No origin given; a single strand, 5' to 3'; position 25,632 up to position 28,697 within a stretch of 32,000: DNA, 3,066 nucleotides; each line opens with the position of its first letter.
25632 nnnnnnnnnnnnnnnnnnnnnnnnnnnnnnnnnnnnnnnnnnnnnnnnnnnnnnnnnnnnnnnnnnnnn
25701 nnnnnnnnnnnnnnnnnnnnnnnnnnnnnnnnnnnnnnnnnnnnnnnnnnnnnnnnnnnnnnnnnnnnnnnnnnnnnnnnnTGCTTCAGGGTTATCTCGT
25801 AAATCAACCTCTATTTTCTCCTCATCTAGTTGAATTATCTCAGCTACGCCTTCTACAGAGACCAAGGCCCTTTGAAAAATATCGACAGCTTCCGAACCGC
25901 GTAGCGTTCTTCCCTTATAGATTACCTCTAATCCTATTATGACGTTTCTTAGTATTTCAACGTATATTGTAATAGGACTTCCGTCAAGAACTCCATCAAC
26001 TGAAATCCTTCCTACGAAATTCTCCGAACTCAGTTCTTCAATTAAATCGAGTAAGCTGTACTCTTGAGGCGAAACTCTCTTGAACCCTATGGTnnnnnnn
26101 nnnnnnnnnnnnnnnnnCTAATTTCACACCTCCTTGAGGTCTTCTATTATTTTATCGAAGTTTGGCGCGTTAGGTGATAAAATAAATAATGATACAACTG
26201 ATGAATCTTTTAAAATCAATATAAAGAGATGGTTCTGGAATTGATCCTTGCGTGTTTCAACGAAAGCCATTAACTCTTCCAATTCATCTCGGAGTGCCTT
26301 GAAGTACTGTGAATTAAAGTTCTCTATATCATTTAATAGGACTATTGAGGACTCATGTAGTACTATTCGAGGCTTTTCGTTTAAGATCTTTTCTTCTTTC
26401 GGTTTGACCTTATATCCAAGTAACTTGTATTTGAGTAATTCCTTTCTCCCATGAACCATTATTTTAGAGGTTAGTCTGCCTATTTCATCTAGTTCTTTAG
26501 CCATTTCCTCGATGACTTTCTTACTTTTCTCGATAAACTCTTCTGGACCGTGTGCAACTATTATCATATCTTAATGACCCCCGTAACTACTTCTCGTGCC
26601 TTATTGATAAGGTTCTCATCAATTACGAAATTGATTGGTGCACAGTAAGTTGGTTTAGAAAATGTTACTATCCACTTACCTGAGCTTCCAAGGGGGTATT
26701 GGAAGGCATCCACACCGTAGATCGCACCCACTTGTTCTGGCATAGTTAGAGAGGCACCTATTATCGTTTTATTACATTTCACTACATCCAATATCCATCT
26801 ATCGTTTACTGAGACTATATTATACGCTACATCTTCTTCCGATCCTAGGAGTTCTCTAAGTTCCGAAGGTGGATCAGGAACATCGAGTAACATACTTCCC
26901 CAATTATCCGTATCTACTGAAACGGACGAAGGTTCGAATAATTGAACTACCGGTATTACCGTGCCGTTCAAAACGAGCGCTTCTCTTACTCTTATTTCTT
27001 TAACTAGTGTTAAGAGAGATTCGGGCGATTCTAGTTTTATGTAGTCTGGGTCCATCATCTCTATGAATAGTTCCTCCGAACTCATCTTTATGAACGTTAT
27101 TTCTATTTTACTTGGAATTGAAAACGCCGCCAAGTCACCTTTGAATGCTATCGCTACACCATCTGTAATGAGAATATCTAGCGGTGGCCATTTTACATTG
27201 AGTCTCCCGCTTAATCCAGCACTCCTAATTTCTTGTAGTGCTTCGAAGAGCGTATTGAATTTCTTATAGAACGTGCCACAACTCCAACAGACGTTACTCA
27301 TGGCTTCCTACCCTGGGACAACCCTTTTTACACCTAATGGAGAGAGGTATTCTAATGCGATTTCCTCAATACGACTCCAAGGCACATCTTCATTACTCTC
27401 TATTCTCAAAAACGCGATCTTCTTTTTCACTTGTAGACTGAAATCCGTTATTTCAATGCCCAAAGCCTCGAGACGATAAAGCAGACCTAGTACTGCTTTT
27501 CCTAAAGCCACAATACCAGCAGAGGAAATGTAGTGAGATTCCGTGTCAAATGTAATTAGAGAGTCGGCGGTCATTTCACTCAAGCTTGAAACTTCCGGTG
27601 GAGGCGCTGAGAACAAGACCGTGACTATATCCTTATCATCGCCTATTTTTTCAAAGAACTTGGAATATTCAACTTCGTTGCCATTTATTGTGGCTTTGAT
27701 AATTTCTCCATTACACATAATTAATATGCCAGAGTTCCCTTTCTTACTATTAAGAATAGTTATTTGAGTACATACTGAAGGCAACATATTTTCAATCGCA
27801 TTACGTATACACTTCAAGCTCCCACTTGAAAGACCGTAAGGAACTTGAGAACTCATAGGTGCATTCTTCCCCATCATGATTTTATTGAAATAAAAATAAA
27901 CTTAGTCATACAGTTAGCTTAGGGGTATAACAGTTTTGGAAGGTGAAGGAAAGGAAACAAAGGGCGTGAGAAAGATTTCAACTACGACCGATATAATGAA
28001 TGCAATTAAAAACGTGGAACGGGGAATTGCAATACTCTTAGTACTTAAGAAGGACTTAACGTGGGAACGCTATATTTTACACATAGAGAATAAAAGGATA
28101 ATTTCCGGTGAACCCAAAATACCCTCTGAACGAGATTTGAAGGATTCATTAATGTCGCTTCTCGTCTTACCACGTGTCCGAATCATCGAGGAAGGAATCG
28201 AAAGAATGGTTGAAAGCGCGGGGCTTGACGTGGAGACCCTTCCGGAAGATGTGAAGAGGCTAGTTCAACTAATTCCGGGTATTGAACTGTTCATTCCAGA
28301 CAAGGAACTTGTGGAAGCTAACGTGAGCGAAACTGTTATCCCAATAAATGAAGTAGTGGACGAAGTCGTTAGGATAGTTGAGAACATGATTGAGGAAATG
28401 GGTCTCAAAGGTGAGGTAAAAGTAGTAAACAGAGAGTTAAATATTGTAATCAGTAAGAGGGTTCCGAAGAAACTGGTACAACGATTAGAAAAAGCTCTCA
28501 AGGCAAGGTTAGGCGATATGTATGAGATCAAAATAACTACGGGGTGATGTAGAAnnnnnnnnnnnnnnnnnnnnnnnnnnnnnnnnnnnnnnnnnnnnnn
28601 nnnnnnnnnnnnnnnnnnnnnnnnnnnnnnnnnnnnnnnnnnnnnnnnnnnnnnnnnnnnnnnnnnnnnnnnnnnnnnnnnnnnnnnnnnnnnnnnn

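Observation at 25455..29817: Divergent seven-gene cluster: four paralogous DUF4388/PATAN-like proteins, a MinD/ParA-type ATPase and a Roadblock/LC7-like protein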

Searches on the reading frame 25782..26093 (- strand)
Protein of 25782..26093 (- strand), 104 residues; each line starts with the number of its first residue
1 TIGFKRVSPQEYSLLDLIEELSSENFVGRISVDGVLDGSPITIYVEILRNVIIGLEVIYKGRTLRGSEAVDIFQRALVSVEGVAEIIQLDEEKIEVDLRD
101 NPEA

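Call 71: search_protein_families(library=pfam, proteins=[window:25782-26093:-], max_evalue=10)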
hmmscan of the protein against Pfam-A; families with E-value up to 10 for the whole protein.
seq(104 aa): 1 family
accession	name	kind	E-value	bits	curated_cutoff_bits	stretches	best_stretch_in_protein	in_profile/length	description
PF07873.16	YabP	-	0.021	15.1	27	1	71-99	4-32/64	YabP family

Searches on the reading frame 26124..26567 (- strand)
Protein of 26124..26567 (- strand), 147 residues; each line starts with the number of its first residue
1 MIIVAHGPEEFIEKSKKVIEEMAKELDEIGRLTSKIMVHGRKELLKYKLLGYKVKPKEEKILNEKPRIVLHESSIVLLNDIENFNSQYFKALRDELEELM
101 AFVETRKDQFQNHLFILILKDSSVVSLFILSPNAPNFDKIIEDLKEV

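Call 3: search_protein_families(library=pfam, proteins=[window:26124-26567:-], max_evalue=1)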
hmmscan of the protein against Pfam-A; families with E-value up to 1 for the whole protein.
window:26124-26567:- (147 aa): 2 families
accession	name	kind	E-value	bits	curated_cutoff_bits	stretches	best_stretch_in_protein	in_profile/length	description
PF24618.1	LTN1_E3_ligase_5th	-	0.089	12.9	27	1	72-128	4-61/185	Listerin HEAT repeat region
PF04356.17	DUF489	-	0.22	11.9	26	1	11-49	115-154/192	Protein of unknown function (DUF489)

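Call 4: search_protein_families(library=ncbifam, proteins=[window:26124-26567:-], max_evalue=1)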
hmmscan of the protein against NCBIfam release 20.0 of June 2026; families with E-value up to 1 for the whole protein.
window:26124-26567:- (147 aa): 2 families
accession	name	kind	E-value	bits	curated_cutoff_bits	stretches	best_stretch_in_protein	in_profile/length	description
NF001246.0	PRK00218.1-2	equivalog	0.067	12.9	181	1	9-51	119-162/207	high frequency lysogenization protein HflD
NF003252.0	PRK04208.1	subfamily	0.082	11.4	438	1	48-107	161-222/468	ribulose-bisphosphate carboxylase large subunit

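Call 64: search_protein_families(library=padloc, proteins=[window:26124-26567:-], max_evalue=0.1)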
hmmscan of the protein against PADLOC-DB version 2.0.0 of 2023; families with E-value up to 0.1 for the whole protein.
window:26124-26567:- (147 aa): 0 families

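Call 78: search_protein_families(library=phrogs, proteins=[window:26124-26567:-], max_evalue=0.01)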
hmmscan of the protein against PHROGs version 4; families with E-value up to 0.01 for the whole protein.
window:26124-26567:- (147 aa): 0 families

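Call 91: search_solved_structures(query=A8, max_evalue=10)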
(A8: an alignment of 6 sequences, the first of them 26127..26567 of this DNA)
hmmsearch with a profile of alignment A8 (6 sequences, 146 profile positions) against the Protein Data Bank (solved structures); distinct sequences matched with E-value up to 10: 10.
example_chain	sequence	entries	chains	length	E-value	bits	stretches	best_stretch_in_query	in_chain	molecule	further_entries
1zx4_A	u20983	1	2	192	0.1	15.4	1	71-125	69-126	Plasmid Partition par B protein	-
2ntz_A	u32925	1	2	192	0.14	15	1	71-125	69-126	ParB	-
5i4z_A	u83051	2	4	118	0.28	14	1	28-109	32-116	Myc proto-oncogene protein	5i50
3tai_A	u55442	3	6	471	0.37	13.6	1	8-58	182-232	DNA double-strand break repair protein nurA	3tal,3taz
6nr8_4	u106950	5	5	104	1.2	11.9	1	11-39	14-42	Prefoldin subunit 4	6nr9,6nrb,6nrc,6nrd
6j72_A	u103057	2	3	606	1.4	11.8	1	60-112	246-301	Isoniazid inducible gene protein IniA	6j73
1rmv_A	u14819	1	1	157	1.8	11.4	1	65-128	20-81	RIBGRASS MOSAIC VIRUS COAT PROTEIN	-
6g6j_A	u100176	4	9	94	2.1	11.2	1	27-108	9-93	Myc proto-oncogene protein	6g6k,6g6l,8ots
7wu7_4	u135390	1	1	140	2.8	10.8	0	11-39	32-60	Prefoldin subunit 4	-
5j2l_B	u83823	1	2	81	7.6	9.4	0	6-42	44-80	protein design 2L4HC2_11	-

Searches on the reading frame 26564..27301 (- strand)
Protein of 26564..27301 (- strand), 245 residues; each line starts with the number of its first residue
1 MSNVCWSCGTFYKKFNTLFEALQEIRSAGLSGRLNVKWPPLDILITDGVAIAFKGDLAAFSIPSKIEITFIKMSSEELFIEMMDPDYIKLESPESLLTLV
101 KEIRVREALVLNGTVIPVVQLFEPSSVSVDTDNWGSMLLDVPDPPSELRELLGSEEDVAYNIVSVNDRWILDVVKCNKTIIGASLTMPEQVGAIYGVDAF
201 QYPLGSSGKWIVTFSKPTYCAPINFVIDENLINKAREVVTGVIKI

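Call 3: search_protein_families(library=pfam, proteins=[window:26564-27301:-], max_evalue=1)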
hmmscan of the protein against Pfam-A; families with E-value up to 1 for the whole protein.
window:26564-27301:- (245 aa): 0 families

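Call 4: search_protein_families(library=ncbifam, proteins=[window:26564-27301:-], max_evalue=1)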
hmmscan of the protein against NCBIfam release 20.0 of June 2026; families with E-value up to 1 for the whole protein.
window:26564-27301:- (245 aa): 0 families

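Call 44: search_solved_structures(query=A4, max_evalue=10)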
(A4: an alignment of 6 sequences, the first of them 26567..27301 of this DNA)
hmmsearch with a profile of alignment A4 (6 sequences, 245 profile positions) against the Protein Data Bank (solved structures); distinct sequences matched with E-value up to 10: 3.
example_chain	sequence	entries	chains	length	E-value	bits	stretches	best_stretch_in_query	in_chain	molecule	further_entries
9t4r_t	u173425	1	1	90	0.46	13.2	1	26-72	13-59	Large ribosomal subunit protein uL24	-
3qyb_A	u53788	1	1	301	0.88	12.3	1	34-101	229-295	TBC1 domain family member 4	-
2b0h_A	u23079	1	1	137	1.6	11.4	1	207-242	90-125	Talin-1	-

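Call 64: search_protein_families(library=padloc, proteins=[window:26564-27301:-], max_evalue=0.1)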
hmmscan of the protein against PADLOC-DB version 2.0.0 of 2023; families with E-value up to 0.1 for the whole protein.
window:26564-27301:- (245 aa): 0 families

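Call 78: search_protein_families(library=phrogs, proteins=[window:26564-27301:-], max_evalue=0.01)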
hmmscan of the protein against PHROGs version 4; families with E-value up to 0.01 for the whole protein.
window:26564-27301:- (245 aa): 0 families

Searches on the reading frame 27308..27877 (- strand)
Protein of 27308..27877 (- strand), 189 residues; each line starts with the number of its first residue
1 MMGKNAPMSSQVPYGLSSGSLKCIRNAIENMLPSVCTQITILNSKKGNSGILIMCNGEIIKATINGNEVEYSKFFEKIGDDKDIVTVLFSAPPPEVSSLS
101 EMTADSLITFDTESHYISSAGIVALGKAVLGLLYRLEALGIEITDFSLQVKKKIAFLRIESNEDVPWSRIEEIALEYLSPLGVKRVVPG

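Call 3: search_protein_families(library=pfam, proteins=[window:27308-27877:-], max_evalue=1)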
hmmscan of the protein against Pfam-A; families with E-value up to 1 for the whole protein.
window:27308-27877:- (189 aa): 1 family
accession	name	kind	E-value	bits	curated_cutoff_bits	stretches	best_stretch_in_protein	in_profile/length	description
PF04940.18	BLUF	-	0.081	13.5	25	1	29-82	16-68/92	Sensors of blue-light using FAD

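Call 4: search_protein_families(library=ncbifam, proteins=[window:27308-27877:-], max_evalue=1)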
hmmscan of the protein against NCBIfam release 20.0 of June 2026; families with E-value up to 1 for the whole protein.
window:27308-27877:- (189 aa): 0 families

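Call 45: search_solved_structures(query=A5, max_evalue=10)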
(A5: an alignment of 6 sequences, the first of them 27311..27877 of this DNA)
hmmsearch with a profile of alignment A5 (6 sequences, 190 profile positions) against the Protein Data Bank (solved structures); distinct sequences matched with E-value up to 10: 0.

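Call 64: search_protein_families(library=padloc, proteins=[window:27308-27877:-], max_evalue=0.1)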
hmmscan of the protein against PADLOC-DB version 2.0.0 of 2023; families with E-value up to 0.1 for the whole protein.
window:27308-27877:- (189 aa): 0 families

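Call 78: search_protein_families(library=phrogs, proteins=[window:27308-27877:-], max_evalue=0.01)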
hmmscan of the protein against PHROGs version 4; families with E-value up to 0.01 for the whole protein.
window:27308-27877:- (189 aa): 0 families

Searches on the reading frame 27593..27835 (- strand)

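Call 71: search_protein_families(library=pfam, proteins=[window:27593-27835:-], max_evalue=10)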
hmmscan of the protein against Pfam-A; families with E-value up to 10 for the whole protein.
seq(81 aa): 1 family
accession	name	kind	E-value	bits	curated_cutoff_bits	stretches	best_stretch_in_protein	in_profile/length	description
PF04940.18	BLUF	-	0.013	16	25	1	15-68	16-68/92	Sensors of blue-light using FAD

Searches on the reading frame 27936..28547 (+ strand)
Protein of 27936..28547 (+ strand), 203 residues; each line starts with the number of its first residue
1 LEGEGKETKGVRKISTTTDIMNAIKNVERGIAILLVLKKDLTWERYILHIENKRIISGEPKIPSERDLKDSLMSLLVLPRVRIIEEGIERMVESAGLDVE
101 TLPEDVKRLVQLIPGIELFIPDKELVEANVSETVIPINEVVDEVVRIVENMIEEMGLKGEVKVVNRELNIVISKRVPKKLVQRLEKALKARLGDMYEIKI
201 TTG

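Call 3: search_protein_families(library=pfam, proteins=[window:27936-28547:+], max_evalue=1)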
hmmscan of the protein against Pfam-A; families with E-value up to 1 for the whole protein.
window:27936-28547:+ (203 aa): 1 family
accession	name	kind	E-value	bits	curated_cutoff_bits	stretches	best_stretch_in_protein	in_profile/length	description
PF12321.13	DUF3634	-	0.011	16.6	25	1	149-185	50-88/105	Protein of unknown function (DUF3634)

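Call 4: search_protein_families(library=ncbifam, proteins=[window:27936-28547:+], max_evalue=1)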
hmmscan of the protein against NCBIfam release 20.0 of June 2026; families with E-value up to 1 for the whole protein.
window:27936-28547:+ (203 aa): 0 families

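Call 46: search_solved_structures(query=A6, max_evalue=10)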
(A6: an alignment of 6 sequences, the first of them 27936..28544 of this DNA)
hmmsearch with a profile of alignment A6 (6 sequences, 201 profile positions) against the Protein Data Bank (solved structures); distinct sequences matched with E-value up to 10: 1.
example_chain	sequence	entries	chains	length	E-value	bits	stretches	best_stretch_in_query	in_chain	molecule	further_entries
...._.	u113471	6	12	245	0.051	16.2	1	17-99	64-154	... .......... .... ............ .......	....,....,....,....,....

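Call 64: search_protein_families(library=padloc, proteins=[window:27936-28547:+], max_evalue=0.1)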
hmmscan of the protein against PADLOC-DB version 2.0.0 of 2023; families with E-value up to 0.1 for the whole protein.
window:27936-28547:+ (203 aa): 0 families

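Call 76: find_related_loci(query=A6, collection=metagenome_contigs, flank=6000)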
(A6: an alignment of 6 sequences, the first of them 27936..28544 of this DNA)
Query A6 (203 aa) in metagenome_contigs; peptide patterns used: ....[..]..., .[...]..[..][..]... (x = any residue, [..] = any of these).
289 stretches matched a pattern; 1 encode a relative of the query (tblastn E <= 1e-3); 1 distinct loci.
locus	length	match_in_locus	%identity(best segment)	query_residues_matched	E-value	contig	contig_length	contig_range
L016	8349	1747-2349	60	3-203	1e-84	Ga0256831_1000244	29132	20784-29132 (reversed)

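Call 78: search_protein_families(library=phrogs, proteins=[window:27936-28547:+], max_evalue=0.01)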
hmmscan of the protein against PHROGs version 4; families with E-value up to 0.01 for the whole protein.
window:27936-28547:+ (203 aa): 0 families

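Call 97: search_solved_structures(query=A13, max_evalue=10, show_alignments=1)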
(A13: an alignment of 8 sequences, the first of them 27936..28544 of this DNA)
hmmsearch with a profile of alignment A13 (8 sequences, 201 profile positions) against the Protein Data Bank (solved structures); distinct sequences matched with E-value up to 10: 1.
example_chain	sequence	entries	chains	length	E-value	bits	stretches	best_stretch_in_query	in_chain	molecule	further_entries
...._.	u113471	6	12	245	0.13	14.9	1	17-98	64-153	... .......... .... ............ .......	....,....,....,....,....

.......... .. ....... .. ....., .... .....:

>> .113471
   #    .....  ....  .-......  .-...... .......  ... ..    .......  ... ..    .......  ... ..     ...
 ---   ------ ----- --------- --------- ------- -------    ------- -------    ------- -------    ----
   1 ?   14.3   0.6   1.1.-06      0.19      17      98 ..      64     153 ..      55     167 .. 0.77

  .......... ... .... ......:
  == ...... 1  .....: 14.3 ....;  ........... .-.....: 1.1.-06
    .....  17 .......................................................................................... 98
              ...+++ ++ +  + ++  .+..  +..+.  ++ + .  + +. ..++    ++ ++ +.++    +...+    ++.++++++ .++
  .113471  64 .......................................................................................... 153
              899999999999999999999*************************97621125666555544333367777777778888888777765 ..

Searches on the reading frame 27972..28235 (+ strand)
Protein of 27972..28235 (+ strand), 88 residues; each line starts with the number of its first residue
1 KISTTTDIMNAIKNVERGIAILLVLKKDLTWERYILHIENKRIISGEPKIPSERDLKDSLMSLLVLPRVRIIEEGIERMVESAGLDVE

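Call 71: search_protein_families(library=pfam, proteins=[window:27972-28235:+], max_evalue=10)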
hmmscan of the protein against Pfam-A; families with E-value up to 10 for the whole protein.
seq(88 aa): 1 family
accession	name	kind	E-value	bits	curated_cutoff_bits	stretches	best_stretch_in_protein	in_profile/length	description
PF03577.20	Peptidase_C69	-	0.15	11.4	23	1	39-80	98-138/402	Peptidase family C69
